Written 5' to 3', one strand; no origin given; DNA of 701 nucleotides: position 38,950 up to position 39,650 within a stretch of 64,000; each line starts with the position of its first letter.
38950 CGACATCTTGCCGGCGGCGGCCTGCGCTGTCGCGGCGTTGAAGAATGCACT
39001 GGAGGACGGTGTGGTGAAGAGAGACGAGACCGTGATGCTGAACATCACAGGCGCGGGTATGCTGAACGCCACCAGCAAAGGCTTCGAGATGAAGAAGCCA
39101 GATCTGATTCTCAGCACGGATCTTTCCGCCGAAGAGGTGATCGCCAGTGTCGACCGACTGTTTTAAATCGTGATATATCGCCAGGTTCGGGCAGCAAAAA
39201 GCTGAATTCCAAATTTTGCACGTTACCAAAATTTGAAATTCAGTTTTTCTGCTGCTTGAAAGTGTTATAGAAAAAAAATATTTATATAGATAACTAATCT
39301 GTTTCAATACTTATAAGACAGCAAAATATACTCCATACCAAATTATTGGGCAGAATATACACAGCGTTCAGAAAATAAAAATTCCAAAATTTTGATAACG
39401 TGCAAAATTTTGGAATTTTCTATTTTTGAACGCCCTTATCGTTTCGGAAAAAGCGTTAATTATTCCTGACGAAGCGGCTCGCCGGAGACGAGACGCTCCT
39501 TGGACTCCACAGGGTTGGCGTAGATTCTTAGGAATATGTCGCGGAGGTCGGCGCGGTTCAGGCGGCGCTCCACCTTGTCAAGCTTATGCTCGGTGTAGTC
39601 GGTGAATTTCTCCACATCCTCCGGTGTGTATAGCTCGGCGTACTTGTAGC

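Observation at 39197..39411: Two REP-like elements in opposite orientation flanking a 126-bp AT-rich spacer (BIME-like composite) downstream of the thrC-like gene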

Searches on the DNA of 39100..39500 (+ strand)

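Call 11: search_rna_families(source=window, start=39100, end=39500, threshold=evalue, max_evalue=10)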
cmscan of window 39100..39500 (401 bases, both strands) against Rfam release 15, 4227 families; matches with E-value up to 10: 41.
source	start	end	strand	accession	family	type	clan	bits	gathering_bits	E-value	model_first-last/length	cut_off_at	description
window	39363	39434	-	RF03745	mir-2063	Gene; miRNA;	-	35.3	100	3.6e-05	1-77/77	no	mir-2063 microRNA precursor family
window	39364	39433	+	RF04128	MIR8562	Gene; miRNA;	-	31.3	211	0.00053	1-242/242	no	MIR8562 microRNA precursor family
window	39184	39263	+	RF04174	MIR4208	Gene; miRNA;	-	30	140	0.01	1-191/191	no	MIR4208 microRNA precursor family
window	39183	39265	+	RF00691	mir-146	Gene; miRNA;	-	26.7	50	0.00086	1-90/90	no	mir-146 microRNA precursor family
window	39365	39432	-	RF04149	MIR447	Gene; miRNA;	-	24.7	200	0.0053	1-236/236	no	MIR447 microRNA precursor family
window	39190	39256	-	RF03745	mir-2063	Gene; miRNA;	-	24.7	100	0.022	1-77/77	no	mir-2063 microRNA precursor family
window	39362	39435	+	RF00906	MIR1120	Gene; miRNA;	-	23.5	86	0.023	1-87/87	no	MIR1120/MIR1122 microRNA precursor family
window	39364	39433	-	RF00906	MIR1120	Gene; miRNA;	-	23.2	86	0.028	5-83/87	no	MIR1120/MIR1122 microRNA precursor family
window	39353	39445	-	RF00885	MIR821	Gene; miRNA;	-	22.9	249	0.031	1-275/275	no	MIR821 microRNA precursor family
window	39174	39268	+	RF04172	MIR8675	Gene; miRNA;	-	22.9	90.8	0.05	1-95/95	no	MIR8675 microRNA precursor family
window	39351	39445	+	RF00885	MIR821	Gene; miRNA;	-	22.5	249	0.038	1-275/275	no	MIR821 microRNA precursor family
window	39152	39319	-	RF03922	MIR2119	Gene; miRNA;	-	22.4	73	1.4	1-188/188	no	MIR2119 microRNA precursor family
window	39189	39257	+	RF03745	mir-2063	Gene; miRNA;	-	22.1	100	0.1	1-77/77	no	mir-2063 microRNA precursor family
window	39363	39433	-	RF04205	MIR2606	Gene; miRNA;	-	20.7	139.7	1.3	2-165/165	no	MIR2606 microRNA precursor family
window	39363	39435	-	RF03839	MIR2599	Gene; miRNA;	-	20.1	120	0.23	1-132/132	no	MIR2599 microRNA precursor family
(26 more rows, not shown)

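Call 70: build_rna_model(alignment_id=A3, structure=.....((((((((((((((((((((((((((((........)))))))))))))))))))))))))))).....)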
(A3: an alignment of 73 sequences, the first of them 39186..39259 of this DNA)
Model R1 built from alignment A3 (73 sequences, 74 columns); structure: as given.
model positions 74; base pairs 28; branch points 0; effective number of sequences 7.3; information 0.763 bits per position. Calibrated on 0.2 Mb of random sequence (short: E-values are rough).
structure used (alignment columns):
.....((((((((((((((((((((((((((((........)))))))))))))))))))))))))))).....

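Call 71: search_with_rna_model(model_id=R1, source=window, filters=off, max_evalue=10)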
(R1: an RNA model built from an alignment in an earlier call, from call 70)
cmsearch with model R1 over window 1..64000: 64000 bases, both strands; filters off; matches with E-value up to 10: 12.
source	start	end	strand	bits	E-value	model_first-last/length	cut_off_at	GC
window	39186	39260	+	68.1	6.5e-16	1-74/74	no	0.36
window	39362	39435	-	67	1.3e-15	1-74/74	no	0.3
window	30844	30917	+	61.2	5.2e-14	1-74/74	no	0.46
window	39362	39435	+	41.5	1.4e-08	1-74/74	no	0.3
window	39186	39260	-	40.9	2e-08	1-74/74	no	0.36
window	30844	30917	-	35.6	5.8e-07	1-74/74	no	0.46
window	45294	45366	-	25.8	0.00029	1-74/74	no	0.29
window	45293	45367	+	25.3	0.0004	1-74/74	no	0.28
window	35416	35488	-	12.8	1.1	1-74/74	no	0.25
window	59864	59929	-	10.4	5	1-74/74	no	0.5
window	16935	16983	-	10.1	5.8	1-74/74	no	0.55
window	42363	42437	-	9.4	9.1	1-74/74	no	0.21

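Call 74: search_with_rna_model(model_id=R1, sources=[L001, L002, L003, L004, L005, L006, L007, L008, L009, L010, L011, L012, L014, L015, L016, L017, L018, L019, L020, L021, L022, L023, L024, L025, L026, L027, L028, L029, L030, L031, L032, L033, L034, L035, L036, L037, L038, L039, L040, L041, L042, L043, L044, L045, L046, L047, L048, L049, L050, L051, L052, L053, L054, L055, L056, L057, L058, L059, L060, L061, L062, L063, L064, L065, L066, L067, L068, L069, L070, L071, L072, L073, L074, L075, L076, L077, L078, L079, L080, L081, L082, L083, L084, L085, L086, L087, L088, L089, L090, L091, L092, L093, L094, L095, L096, L097, L098, L099, L100], max_evalue=0.01, filters=default)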
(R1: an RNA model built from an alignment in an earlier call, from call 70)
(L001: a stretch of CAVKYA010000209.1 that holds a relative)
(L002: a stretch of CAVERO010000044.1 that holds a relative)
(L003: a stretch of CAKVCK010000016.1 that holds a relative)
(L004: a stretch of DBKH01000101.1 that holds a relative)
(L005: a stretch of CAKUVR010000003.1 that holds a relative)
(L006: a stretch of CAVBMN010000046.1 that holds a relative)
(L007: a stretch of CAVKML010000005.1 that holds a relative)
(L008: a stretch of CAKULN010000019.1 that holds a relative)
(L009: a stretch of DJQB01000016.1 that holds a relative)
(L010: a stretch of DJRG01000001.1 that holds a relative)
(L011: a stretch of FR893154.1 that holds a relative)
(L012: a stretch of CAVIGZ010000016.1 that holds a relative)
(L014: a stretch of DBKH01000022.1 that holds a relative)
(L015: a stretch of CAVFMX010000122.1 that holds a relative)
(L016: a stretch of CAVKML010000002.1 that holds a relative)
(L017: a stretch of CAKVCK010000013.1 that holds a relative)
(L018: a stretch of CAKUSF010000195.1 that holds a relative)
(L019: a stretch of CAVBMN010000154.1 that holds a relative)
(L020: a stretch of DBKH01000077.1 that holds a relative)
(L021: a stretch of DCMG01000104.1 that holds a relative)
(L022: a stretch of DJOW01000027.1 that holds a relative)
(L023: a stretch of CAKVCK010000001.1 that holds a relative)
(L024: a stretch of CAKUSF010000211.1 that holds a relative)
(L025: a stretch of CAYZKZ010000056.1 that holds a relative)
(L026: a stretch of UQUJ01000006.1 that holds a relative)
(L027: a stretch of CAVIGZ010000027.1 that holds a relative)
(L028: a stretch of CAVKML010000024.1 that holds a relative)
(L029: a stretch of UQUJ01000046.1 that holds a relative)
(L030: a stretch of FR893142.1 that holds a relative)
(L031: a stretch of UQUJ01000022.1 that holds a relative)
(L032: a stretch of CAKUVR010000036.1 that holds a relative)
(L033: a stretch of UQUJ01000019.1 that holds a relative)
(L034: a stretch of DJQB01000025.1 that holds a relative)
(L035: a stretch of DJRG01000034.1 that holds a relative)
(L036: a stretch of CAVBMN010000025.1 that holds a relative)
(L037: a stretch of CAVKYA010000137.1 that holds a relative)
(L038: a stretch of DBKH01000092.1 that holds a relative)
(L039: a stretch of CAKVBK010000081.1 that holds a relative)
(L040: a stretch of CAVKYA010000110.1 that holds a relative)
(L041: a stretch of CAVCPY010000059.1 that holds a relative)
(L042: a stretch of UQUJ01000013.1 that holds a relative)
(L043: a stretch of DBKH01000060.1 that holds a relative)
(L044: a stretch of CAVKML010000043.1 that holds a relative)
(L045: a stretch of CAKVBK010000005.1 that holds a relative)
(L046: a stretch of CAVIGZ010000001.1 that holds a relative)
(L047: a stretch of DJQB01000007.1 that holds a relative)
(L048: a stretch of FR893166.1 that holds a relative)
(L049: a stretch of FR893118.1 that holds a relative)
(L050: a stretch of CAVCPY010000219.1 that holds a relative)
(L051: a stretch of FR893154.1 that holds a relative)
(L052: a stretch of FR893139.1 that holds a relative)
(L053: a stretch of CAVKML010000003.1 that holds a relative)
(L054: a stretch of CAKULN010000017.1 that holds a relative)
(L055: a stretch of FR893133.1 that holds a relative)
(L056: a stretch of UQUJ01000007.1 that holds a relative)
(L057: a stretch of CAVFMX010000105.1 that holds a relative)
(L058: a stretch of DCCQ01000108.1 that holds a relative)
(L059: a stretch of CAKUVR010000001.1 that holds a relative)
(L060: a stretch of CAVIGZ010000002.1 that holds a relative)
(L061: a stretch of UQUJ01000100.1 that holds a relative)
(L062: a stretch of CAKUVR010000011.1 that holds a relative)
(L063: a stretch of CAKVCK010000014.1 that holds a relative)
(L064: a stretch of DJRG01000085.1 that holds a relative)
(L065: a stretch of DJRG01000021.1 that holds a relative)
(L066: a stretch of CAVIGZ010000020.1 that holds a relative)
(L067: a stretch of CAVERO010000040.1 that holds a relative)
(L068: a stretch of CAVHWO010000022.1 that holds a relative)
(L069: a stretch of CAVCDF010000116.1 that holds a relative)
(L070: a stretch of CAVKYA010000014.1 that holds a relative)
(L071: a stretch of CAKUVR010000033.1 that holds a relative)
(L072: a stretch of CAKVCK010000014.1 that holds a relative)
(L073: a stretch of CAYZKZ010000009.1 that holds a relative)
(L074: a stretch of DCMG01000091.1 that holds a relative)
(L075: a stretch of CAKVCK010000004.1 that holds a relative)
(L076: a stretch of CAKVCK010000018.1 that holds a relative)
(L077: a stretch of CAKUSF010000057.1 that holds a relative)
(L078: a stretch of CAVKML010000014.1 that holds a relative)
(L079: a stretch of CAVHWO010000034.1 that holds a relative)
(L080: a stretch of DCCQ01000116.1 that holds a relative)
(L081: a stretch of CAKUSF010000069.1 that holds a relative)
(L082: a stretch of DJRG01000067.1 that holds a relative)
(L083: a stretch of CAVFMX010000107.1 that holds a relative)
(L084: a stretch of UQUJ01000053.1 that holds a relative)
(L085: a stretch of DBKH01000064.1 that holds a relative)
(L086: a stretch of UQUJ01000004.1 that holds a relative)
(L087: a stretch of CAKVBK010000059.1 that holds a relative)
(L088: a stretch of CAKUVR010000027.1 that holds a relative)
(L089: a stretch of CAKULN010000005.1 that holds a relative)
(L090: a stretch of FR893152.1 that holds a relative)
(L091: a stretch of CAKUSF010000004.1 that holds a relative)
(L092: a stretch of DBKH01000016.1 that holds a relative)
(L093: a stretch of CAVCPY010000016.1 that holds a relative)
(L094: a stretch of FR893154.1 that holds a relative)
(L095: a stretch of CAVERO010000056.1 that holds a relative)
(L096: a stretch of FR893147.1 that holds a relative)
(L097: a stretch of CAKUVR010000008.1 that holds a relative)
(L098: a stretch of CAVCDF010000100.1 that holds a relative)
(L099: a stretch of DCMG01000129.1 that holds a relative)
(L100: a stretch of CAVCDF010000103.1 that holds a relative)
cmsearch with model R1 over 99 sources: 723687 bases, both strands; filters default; matches with E-value up to 0.01: 235.
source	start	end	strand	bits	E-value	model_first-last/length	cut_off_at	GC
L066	4671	4744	+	83.4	4.6e-19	1-74/74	no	0.32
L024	467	540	-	83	6.1e-19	1-74/74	no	0.41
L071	397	470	-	82.8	7e-19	1-74/74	no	0.47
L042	6886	6959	-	82.7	7.4e-19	1-74/74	no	0.43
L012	2438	2511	-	81.8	1.3e-18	1-74/74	no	0.35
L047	4311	4384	+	81.7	1.4e-18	1-74/74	no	0.3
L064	2408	2481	-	81.2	1.8e-18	1-74/74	no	0.47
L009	6960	7033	-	81.1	2e-18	1-74/74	no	0.34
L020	1241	1314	+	81.1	2e-18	1-74/74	no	0.43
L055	5331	5404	+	80.6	2.8e-18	1-74/74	no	0.43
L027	5802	5875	-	79.3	6.3e-18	1-74/74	no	0.31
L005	1005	1078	+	79.2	6.5e-18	1-74/74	no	0.36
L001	184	257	+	78.6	9.6e-18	1-74/74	no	0.45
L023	2874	2947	-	78.6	9.7e-18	1-74/74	no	0.38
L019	1607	1680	+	77.4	2.1e-17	1-74/74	no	0.43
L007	4501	4574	+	77.3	2.2e-17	1-74/74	no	0.32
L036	2799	2872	-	77.3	2.2e-17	1-74/74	no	0.43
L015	3546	3619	-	76.3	4.1e-17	1-74/74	no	0.45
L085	2848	2921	+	76.3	4.2e-17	1-74/74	no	0.41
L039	1868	1941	-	76.1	4.8e-17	1-74/74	no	0.41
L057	4709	4782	+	75.9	5.4e-17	1-74/74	no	0.3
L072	5739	5812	+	75.9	5.5e-17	1-74/74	no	0.46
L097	877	950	-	75.7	5.9e-17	1-74/74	no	0.36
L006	1994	2067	-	75.5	7e-17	1-74/74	no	0.41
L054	4735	4808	+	75.5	7.1e-17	1-74/74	no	0.38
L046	1542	1615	+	74.9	1e-16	1-74/74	no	0.5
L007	2618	2691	+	74.5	1.3e-16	1-74/74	no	0.43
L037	6232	6305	-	74.5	1.3e-16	1-74/74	no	0.39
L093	6829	6902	-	74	1.7e-16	1-74/74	no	0.41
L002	1209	1282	-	73.9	1.9e-16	1-74/74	no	0.42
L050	155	228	-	73.7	2.2e-16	1-74/74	no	0.42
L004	3786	3859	-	73.6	2.3e-16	1-74/74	no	0.53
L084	4590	4663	+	73.6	2.3e-16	1-74/74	no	0.45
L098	6393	6466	-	73.6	2.3e-16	1-74/74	no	0.5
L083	5582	5655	+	73.4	2.6e-16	1-74/74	no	0.31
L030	5937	6009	-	73.4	2.6e-16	1-74/74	no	0.27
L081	572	645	-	73.2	3.1e-16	1-74/74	no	0.39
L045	693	766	+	73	3.3e-16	1-74/74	no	0.36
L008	4553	4626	-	72.9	3.5e-16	1-74/74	no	0.45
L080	1444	1517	-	72.6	4.3e-16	1-74/74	no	0.42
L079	5234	5307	-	72.6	4.5e-16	1-74/74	no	0.35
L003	7442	7514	+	72.4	5e-16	1-74/74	no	0.33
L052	3788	3861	-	72.2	5.7e-16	1-74/74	no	0.42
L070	1004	1077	-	72.1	5.9e-16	1-74/74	no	0.32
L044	1318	1391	+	72.1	6e-16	1-74/74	no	0.35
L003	7637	7710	-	71.9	6.6e-16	1-74/74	no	0.35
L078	7768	7840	-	71.9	6.7e-16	1-74/74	no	0.36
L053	826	898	-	71.8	7.3e-16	1-74/74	no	0.37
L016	4500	4573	+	71.8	7.4e-16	1-74/74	no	0.45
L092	2631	2704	+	71.7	7.7e-16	1-74/74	no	0.31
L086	5631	5704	+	71.7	7.9e-16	1-74/74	no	0.34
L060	1038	1111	+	71.4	9e-16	1-74/74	no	0.35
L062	4653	4726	-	71.4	9e-16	1-74/74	no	0.41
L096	6905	6979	-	71.3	9.8e-16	1-74/74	no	0.35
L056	226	299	+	71.2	1.1e-15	1-74/74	no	0.35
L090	3475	3548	+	71.2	1.1e-15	1-74/74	no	0.35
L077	5885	5958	-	71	1.2e-15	1-74/74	no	0.5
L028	7787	7860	+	70.8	1.4e-15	1-74/74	no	0.35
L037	1754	1827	-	70.7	1.4e-15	1-74/74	no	0.39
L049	7237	7308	-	70.7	1.4e-15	1-74/74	no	0.25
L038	6339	6412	+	70.6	1.5e-15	1-74/74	no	0.27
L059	2459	2532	+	70.6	1.5e-15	1-74/74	no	0.27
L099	5717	5790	+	70.6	1.5e-15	1-74/74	no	0.27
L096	6763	6836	-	70.6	1.5e-15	1-74/74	no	0.42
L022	5565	5638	-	70.5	1.6e-15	1-74/74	no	0.32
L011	4598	4671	-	70.2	2e-15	1-74/74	no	0.39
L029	7622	7694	-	70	2.3e-15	1-74/74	no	0.3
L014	2073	2146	+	69.4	3.2e-15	1-74/74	no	0.24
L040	215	288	-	68.8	4.8e-15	1-74/74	no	0.31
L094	2903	2976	-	68.7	5.2e-15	1-74/74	no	0.32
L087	5404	5477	-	68.7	5.2e-15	1-74/74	no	0.31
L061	4380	4452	+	67.9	8.3e-15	1-74/74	no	0.36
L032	3645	3716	+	67.9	8.6e-15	1-74/74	no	0.25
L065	1086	1157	+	67.9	8.6e-15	1-74/74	no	0.25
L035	2152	2225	+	67.1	1.4e-14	1-74/74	no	0.39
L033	732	805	-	66.7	1.8e-14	1-74/74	no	0.41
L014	1951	2024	-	66.7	1.8e-14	1-74/74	no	0.43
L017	6384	6457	+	66.6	1.9e-14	1-74/74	no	0.41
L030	5817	5890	+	66.4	2.2e-14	1-74/74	no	0.43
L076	3190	3263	+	66.3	2.3e-14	1-74/74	no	0.27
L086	5826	5898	-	66.3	2.4e-14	1-74/74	no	0.34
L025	7111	7182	-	66.1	2.7e-14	1-74/74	no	0.33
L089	6295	6368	-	65.9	2.9e-14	1-74/74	no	0.32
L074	1162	1235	-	65.7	3.3e-14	1-74/74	no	0.39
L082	2817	2890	+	65.7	3.5e-14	1-74/74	no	0.35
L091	784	859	-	65.4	4e-14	1-74/74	no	0.46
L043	3122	3194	-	64.7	6.6e-14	1-74/74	no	0.42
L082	151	224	+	64.6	6.8e-14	1-74/74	no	0.47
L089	5984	6056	+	64.4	7.8e-14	1-74/74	no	0.29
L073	12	85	-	64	9.7e-14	1-74/74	no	0.43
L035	1956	2030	+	63.9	1.1e-13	1-74/74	no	0.33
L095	3764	3836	+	63.8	1.1e-13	1-74/74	no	0.4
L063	4004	4079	-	63.4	1.5e-13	1-74/74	no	0.45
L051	4313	4386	+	63.2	1.6e-13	1-74/74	no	0.3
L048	1111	1184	+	62.4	2.7e-13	1-74/74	no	0.35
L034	6944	7019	-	62.4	2.7e-13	1-74/74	no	0.5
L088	602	673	-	61.7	4.3e-13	1-74/74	no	0.53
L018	373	445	+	60.1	1.2e-12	1-74/74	no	0.34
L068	4079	4152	-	59.9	1.4e-12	1-74/74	no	0.43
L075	2544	2619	+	58.7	2.9e-12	1-74/74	no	0.53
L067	378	453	+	58.5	3.3e-12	1-74/74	no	0.5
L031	2588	2662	-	58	4.4e-12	1-74/74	no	0.44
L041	161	232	+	57.9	4.7e-12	1-74/74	no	0.51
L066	4671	4744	-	57.6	5.9e-12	1-74/74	no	0.32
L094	2703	2776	+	57.4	6.7e-12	1-74/74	no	0.28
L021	624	695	-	57.3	7e-12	1-74/74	no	0.51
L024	467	540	+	57.2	7.3e-12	1-74/74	no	0.41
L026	3640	3711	+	56.7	1e-11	1-74/74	no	0.51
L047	4311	4384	-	56.4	1.2e-11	1-74/74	no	0.3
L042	6886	6959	+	56.2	1.4e-11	1-74/74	no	0.43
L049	7051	7124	+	56.1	1.5e-11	1-74/74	no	0.46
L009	6960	7033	+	56.1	1.5e-11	1-74/74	no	0.34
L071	397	470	+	55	3e-11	1-74/74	no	0.47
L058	7243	7314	+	54.9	3.2e-11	1-74/74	no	0.53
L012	2438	2511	+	54.7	3.7e-11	1-74/74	no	0.35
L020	1241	1314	-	54.3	4.6e-11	1-74/74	no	0.43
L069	1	63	-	53.6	7.1e-11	1-63/74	3'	0.52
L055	5331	5404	-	53.5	8e-11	1-74/74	no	0.43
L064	2408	2481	+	53.4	8.1e-11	1-74/74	no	0.47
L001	184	257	-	53.4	8.4e-11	1-74/74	no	0.45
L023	2874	2947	+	53.1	9.7e-11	1-74/74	no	0.38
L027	5802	5875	+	52.9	1.1e-10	1-74/74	no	0.31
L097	877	950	+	52.2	1.8e-10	1-74/74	no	0.36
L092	2748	2820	-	52.2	1.8e-10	1-74/74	no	0.34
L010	2668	2743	+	51.9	2.1e-10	1-74/74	no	0.46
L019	1607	1680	-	50.8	4.3e-10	1-74/74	no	0.43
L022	5475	5550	+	50.8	4.4e-10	1-74/74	no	0.39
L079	5151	5224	+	50.7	4.5e-10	1-74/74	no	0.38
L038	6543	6617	-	50.6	4.9e-10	1-74/74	no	0.41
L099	5921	5995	-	50.6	4.9e-10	1-74/74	no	0.41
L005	1005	1078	-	50.5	5.2e-10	1-74/74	no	0.36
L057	4709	4782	-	50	7.1e-10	1-74/74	no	0.3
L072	5739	5812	-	48.9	1.4e-09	1-74/74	no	0.46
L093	6829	6902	+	48.8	1.5e-09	1-74/74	no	0.41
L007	4501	4574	-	48.7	1.7e-09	1-74/74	no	0.32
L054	4735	4808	-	48.6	1.7e-09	1-74/74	no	0.38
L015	3546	3619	+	48.4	1.9e-09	1-74/74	no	0.45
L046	1542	1615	-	48.2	2.2e-09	1-74/74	no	0.5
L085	2848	2921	-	48.1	2.3e-09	1-74/74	no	0.41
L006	1994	2067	+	47.9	2.7e-09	1-74/74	no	0.41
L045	693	766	-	47.6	3.2e-09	1-74/74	no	0.36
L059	2663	2737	-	47.5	3.5e-09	1-74/74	no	0.39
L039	1868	1941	+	47.4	3.7e-09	1-74/74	no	0.41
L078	7768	7840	+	47.2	4.1e-09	1-74/74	no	0.36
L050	155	228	+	47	4.8e-09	1-74/74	no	0.42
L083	5582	5655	-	46.9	5.2e-09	1-74/74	no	0.31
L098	6393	6466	+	46.7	5.7e-09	1-74/74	no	0.5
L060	1038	1111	-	46.3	7.2e-09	1-74/74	no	0.35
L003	7442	7514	-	46.3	7.6e-09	1-74/74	no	0.33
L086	5826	5898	+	46.2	7.7e-09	1-74/74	no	0.34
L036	2799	2871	+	46.2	8e-09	1-74/74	no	0.42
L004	3786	3859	+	45.9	9.4e-09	1-74/74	no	0.53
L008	4553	4626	+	45.6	1.2e-08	1-74/74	no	0.45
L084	4590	4663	-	45.3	1.4e-08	1-74/74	no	0.45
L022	5566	5638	+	45.2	1.5e-08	1-74/74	no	0.32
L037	6231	6305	+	45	1.7e-08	1-74/74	no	0.39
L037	1754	1827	+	44.9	1.8e-08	1-74/74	no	0.39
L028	7787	7860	-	44.8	1.9e-08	1-74/74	no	0.35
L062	4653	4726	+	44.8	1.9e-08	1-74/74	no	0.41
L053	826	898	+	44.5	2.3e-08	1-74/74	no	0.37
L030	5937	6009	+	44.1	3e-08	1-74/74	no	0.27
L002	1209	1282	+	44.1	3e-08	1-74/74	no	0.42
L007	2618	2691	-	44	3.1e-08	1-74/74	no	0.43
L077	5885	5958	+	43.7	3.8e-08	1-74/74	no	0.5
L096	6905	6979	+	43.6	4.1e-08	1-74/74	no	0.35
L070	1004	1077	+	43.3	4.8e-08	1-74/74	no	0.32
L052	3788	3861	+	43.2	5.2e-08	1-74/74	no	0.42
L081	572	645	+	43.1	5.5e-08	1-74/74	no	0.39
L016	4500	4573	-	43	5.9e-08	1-74/74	no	0.45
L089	5984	6056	-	42.6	7.6e-08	1-74/74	no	0.29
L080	1444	1517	+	42.4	8.7e-08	1-74/74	no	0.42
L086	5631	5704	-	42.2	1e-07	1-74/74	no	0.34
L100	7901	7949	-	41.9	1.2e-07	26-74/74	5'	0.47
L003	7637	7710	+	41.4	1.7e-07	1-74/74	no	0.35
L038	6543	6617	+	41.3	1.7e-07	1-74/74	no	0.41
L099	5921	5995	+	41.3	1.7e-07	1-74/74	no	0.41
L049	7237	7308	+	41.2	1.8e-07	1-74/74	no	0.25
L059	2663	2737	+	41.1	2e-07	1-74/74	no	0.39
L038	6339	6412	-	40.9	2.2e-07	1-74/74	no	0.27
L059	2459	2532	-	40.9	2.2e-07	1-74/74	no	0.27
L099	5717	5790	-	40.9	2.2e-07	1-74/74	no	0.27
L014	2073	2144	-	40.8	2.3e-07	1-74/74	no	0.24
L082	151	224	-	40.8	2.4e-07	1-74/74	no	0.47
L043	3121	3195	+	40.7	2.6e-07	1-74/74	no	0.43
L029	7622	7694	+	40.6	2.7e-07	1-74/74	no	0.3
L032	3645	3716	-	40.6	2.8e-07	1-74/74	no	0.25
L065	1086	1157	-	40.6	2.8e-07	1-74/74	no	0.25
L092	2631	2702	-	40.5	3e-07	1-74/74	no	0.29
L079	5236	5307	+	40.1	3.6e-07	1-74/74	no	0.33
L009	6845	6917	+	40.1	3.8e-07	1-74/74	no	0.32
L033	733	805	+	40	4.1e-07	1-74/74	no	0.4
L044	1318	1389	-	39.6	5.1e-07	1-74/74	no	0.35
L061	4379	4453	-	39.2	6.6e-07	1-74/74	no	0.36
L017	6382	6457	-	39.2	6.6e-07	1-74/74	no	0.39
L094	2703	2776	-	39.1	7.2e-07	1-74/74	no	0.28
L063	4004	4079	+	38.6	9.5e-07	1-74/74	no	0.45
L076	3190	3263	-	38.6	9.5e-07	1-74/74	no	0.27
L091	784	859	+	38.2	1.3e-06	1-74/74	no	0.46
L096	6765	6836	+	38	1.4e-06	1-74/74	no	0.4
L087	5406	5477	+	38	1.4e-06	1-74/74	no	0.32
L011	4600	4671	+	37.5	1.9e-06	1-74/74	no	0.39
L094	2905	2976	+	37.5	1.9e-06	1-74/74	no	0.31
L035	1956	2030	-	37.4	2.1e-06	1-74/74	no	0.33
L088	600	675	+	37.1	2.4e-06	1-74/74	no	0.51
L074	1162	1235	+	37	2.8e-06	1-74/74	no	0.39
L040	217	288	+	36.9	2.8e-06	1-74/74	no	0.31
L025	7111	7182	+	36.9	2.8e-06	1-74/74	no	0.33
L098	6471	6496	-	36.9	2.9e-06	25-50/74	no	0.31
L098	6525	6550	-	36.9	2.9e-06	25-50/74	no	0.31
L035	2152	2223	-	36.7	3.3e-06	1-74/74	no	0.39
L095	3764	3836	-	36.4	3.9e-06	1-74/74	no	0.4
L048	1109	1184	-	36.4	3.9e-06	1-74/74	no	0.34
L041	159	234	-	36.4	4e-06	1-74/74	no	0.5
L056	226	297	-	36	5.1e-06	1-74/74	no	0.36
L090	3475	3546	-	36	5.1e-06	1-74/74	no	0.36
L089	6295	6368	+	35.9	5.5e-06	1-74/74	no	0.32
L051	4313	4386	-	35.5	7e-06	1-74/74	no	0.3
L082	2817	2889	-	35.5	7e-06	1-74/74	no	0.36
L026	3638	3713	-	35.3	7.7e-06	1-74/74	no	0.5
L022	5475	5548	-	35.3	7.7e-06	1-74/74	no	0.41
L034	6944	7019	+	34.8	1.1e-05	1-74/74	no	0.5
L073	14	85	+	34.5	1.3e-05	1-74/74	no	0.44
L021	622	697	+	34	1.8e-05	1-74/74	no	0.5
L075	2546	2617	-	33.9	1.8e-05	1-74/74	no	0.53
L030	5817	5890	-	33.7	2.2e-05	1-74/74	no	0.43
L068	4082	4152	+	33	3.3e-05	1-74/74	no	0.41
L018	373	445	-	32.9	3.5e-05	1-74/74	no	0.34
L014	1951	2024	+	32.3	5.3e-05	1-74/74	no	0.43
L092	2748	2820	+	31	0.00012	1-74/74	no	0.34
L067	380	451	-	30.9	0.00013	1-74/74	no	0.5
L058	7243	7314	-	30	0.00022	1-74/74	no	0.53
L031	2588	2662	+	29.5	0.00031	1-74/74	no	0.44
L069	1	63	+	28.5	0.00058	12-74/74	5'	0.52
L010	2670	2741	-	26.3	0.0024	1-74/74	no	0.46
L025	6952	7010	-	25.6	0.0037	1-74/74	no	0.32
